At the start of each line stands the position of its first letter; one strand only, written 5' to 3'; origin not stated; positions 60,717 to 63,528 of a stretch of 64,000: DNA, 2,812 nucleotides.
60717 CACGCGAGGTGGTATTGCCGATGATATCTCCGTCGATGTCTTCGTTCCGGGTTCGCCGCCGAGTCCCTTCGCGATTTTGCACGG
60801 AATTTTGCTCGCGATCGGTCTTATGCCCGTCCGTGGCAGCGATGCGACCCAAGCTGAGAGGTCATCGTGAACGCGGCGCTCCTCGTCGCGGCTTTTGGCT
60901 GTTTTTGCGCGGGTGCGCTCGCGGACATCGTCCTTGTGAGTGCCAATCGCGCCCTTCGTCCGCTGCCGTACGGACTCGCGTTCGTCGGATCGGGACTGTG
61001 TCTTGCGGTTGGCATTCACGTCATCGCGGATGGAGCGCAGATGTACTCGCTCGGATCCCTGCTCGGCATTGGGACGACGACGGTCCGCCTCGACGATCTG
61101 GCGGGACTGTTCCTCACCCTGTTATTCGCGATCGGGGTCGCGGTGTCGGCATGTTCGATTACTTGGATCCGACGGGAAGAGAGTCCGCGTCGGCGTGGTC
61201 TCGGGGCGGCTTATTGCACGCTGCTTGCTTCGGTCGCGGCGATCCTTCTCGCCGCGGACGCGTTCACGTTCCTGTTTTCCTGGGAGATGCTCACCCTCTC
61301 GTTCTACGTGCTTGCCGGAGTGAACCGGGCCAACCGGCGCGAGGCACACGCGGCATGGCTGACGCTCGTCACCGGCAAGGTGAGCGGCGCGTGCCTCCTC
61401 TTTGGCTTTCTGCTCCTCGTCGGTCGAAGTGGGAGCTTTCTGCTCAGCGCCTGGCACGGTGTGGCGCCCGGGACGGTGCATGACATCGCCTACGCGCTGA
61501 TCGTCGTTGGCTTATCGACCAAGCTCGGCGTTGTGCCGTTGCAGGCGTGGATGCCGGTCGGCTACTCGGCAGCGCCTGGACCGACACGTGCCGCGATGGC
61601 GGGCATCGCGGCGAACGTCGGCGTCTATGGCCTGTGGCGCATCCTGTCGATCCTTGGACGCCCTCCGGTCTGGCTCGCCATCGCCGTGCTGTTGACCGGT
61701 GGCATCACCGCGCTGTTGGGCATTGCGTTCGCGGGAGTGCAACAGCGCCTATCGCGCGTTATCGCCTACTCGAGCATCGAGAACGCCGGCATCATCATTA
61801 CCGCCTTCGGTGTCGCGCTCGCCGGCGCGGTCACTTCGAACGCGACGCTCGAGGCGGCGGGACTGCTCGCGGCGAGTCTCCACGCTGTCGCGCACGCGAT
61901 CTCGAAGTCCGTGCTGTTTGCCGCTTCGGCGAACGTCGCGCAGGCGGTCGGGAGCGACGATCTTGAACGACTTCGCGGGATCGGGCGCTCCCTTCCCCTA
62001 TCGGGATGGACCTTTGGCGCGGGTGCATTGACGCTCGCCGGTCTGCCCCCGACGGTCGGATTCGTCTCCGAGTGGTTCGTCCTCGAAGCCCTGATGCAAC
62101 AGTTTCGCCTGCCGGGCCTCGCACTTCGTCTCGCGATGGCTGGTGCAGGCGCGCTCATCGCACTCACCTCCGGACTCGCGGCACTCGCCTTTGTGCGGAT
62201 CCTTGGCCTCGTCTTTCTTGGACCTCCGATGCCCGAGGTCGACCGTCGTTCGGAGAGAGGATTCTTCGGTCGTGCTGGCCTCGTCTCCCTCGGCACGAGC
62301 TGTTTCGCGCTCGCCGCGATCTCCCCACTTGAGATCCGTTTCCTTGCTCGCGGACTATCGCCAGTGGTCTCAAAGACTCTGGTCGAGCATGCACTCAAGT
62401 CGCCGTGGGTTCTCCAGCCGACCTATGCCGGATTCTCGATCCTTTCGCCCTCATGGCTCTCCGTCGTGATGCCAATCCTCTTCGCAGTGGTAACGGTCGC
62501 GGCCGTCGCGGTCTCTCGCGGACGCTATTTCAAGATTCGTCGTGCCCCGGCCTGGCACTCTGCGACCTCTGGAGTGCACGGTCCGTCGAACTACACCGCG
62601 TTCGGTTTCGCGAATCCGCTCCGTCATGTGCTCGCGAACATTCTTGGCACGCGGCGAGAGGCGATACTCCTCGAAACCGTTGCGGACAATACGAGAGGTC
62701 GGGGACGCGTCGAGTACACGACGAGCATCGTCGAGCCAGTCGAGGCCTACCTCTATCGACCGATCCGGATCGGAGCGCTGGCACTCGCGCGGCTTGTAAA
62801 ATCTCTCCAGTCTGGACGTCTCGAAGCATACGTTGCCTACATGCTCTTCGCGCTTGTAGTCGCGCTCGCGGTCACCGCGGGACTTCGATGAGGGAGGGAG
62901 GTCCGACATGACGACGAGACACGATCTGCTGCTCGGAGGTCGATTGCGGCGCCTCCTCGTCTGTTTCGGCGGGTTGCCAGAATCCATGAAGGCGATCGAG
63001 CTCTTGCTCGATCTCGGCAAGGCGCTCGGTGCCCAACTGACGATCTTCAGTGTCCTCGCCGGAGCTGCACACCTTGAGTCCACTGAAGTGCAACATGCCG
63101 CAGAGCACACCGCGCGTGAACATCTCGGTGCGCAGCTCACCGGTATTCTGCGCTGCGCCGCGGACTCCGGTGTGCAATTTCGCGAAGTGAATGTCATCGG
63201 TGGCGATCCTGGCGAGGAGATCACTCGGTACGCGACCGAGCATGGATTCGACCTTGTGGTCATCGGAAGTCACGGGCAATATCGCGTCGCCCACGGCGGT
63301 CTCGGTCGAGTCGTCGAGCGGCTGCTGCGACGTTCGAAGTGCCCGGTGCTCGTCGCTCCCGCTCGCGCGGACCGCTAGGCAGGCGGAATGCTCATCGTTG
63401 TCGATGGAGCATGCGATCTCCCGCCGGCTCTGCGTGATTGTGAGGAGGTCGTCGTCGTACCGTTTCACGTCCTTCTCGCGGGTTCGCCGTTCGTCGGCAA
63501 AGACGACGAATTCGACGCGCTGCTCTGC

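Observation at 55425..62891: Six-gene group-4-hydrogenase/complex-I-like membrane module that appears redox-dead (Ehr-like)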

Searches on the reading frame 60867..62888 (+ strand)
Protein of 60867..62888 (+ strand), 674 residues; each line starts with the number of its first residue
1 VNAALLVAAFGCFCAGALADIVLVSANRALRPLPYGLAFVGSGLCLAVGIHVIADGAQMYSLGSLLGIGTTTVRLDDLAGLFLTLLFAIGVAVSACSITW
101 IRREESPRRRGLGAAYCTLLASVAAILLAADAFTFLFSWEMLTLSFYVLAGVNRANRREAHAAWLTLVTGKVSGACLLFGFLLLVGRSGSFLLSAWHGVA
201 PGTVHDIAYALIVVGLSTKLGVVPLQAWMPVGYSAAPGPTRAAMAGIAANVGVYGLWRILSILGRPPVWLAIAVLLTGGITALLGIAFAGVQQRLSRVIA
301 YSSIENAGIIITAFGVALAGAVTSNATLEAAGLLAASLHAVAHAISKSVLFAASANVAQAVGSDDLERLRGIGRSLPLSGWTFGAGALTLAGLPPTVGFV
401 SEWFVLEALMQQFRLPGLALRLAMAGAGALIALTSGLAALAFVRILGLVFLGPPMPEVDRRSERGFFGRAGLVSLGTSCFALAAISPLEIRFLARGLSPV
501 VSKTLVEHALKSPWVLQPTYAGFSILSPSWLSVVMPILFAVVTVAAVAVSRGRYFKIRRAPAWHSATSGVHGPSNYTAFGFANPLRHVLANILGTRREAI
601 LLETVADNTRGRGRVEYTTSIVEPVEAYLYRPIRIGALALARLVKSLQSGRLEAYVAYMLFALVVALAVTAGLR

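Call 10: search_protein_families(library=pfam, proteins=[window:60867-62888:+], max_evalue=0.01)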
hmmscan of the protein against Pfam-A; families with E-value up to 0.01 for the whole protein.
window:60867-62888:+ (674 aa): 1 family
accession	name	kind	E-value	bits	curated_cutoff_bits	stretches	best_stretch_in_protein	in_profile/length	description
PF00361.26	Proton_antipo_M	-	7.9e-42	143.9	21.5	1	129-412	1-278/294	NADH:quinone oxidoreductase/Mrp antiporter, TM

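Call 11: search_protein_families(library=ncbifam, proteins=[window:60867-62888:+], max_evalue=0.01)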
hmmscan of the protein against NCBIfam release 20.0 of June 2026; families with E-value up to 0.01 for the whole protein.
window:60867-62888:+ (674 aa): 73 families (the best 25 are shown)
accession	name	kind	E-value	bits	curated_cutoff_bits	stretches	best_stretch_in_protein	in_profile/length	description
NF005086.0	PRK06521.1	equivalog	9.5e-121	404.4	667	1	4-671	6-668/669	hydrogenase 4 subunit B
NF006418.0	PRK08667.1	equivalog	1.1e-82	278.6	794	2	1-457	1-456/644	hydrogenase membrane subunit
NF005046.0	PRK06459.1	equivalog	4e-54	184.2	460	1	59-670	28-584/587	hydrogenase 4 subunit B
NF006240.0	PRK08376.1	subfamily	1.5e-39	136.3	662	1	39-464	41-470/521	putative monovalent cation/H+ antiporter subunit D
NF005958.0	PRK08042.1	equivalog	6.2e-38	131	727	1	6-597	7-568/608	formate hydrogenlyase subunit 3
NF005044.0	PRK06458.1-4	equivalog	8.3e-35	120.6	610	1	26-472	27-465/531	hydrogenase 4 subunit F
NF005043.0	PRK06458.1-3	equivalog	1.8e-34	119.6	533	1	70-443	59-437/483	hydrogenase 4 subunit F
NF005097.0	PRK06525.1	equivalog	7e-34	117.4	430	1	66-466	62-455/480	hydrogenase 4 subunit D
TIGR01972.1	NDH_I_M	subfamily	1e-33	116.8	263.8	1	75-453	76-433/486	NADH-quinone oxidoreductase subunit M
NF006241.0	PRK08377.1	equivalog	2.6e-33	115.8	645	1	76-420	77-411/494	NADH dehydrogenase subunit N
NF006419.0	PRK08668.1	equivalog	3.1e-33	115.4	617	1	74-480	67-461/613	NADH dehydrogenase subunit M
NF009305.0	PRK12662.1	equivalog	5.7e-33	114.4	700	1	46-418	45-415/492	putative monovalent cation/H+ antiporter subunit D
NF009287.0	PRK12647.1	equivalog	1.7e-32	112.8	937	1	72-438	71-427/773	putative monovalent cation/H+ antiporter subunit A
NF009310.0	PRK12668.1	equivalog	7.1e-32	110.9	564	1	47-435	38-393/584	Na(+)/H(+) antiporter subunit D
TIGR00940.1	2a6301s01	subfamily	5.6e-30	104.3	920.45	1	71-457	69-458/793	monovalent cation:proton antiporter subunit A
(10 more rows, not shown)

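Call 23: find_encoding_contigs(protein=window:60867-62888:+, flank=10000, max_places=4)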
Protein window:60867-62888:+ (674 aa): 6 contigs read that carry it; 4 places shown.
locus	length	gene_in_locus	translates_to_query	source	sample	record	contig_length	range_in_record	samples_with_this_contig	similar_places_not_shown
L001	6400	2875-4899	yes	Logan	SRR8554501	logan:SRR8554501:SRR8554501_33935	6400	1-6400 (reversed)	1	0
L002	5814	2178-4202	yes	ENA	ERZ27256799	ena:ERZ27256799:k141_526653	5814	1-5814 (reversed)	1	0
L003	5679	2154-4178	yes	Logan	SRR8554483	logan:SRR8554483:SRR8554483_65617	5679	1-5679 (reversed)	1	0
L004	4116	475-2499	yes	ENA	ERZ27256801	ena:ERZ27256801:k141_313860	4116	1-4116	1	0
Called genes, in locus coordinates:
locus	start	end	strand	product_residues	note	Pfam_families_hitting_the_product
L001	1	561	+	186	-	?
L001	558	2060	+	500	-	PF00329:Complex1_30kDa, PF00374:NiFeSe_Hases (weak), PF00346:Complex1_49kDa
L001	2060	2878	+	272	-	PF13459:Fer4_15 (faint), PF13370:Fer4_13 (faint), PF01058:Oxidored_q6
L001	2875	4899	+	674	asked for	PF00361:Proton_antipo_M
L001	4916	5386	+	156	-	PF00582:Usp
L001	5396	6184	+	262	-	PF02645:DegV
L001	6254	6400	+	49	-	?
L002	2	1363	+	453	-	?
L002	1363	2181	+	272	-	PF13459:Fer4_15 (faint), PF13370:Fer4_13 (faint), PF01058:Oxidored_q6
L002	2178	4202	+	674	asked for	PF00361:Proton_antipo_M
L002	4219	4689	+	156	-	PF00582:Usp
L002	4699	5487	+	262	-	PF02645:DegV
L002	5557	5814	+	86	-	?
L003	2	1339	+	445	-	?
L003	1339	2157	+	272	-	PF13459:Fer4_15 (faint), PF13370:Fer4_13 (faint), PF01058:Oxidored_q6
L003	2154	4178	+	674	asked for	PF00361:Proton_antipo_M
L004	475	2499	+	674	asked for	PF00361:Proton_antipo_M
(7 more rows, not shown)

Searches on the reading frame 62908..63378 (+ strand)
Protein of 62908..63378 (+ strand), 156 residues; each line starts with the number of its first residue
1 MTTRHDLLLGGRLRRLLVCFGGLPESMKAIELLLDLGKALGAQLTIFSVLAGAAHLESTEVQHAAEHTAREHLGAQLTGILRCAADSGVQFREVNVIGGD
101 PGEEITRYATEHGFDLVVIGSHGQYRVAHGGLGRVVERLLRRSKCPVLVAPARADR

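Call 21: search_protein_families(library=pfam, proteins=[window:62908-63378:+], max_evalue=0.01)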
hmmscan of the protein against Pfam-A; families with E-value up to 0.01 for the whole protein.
window:62908-63378:+ (156 aa): 1 family
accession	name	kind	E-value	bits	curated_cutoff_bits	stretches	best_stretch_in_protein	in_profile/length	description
PF00582.32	Usp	-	1.8e-25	90.6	24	1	14-150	3-140/141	Universal stress protein family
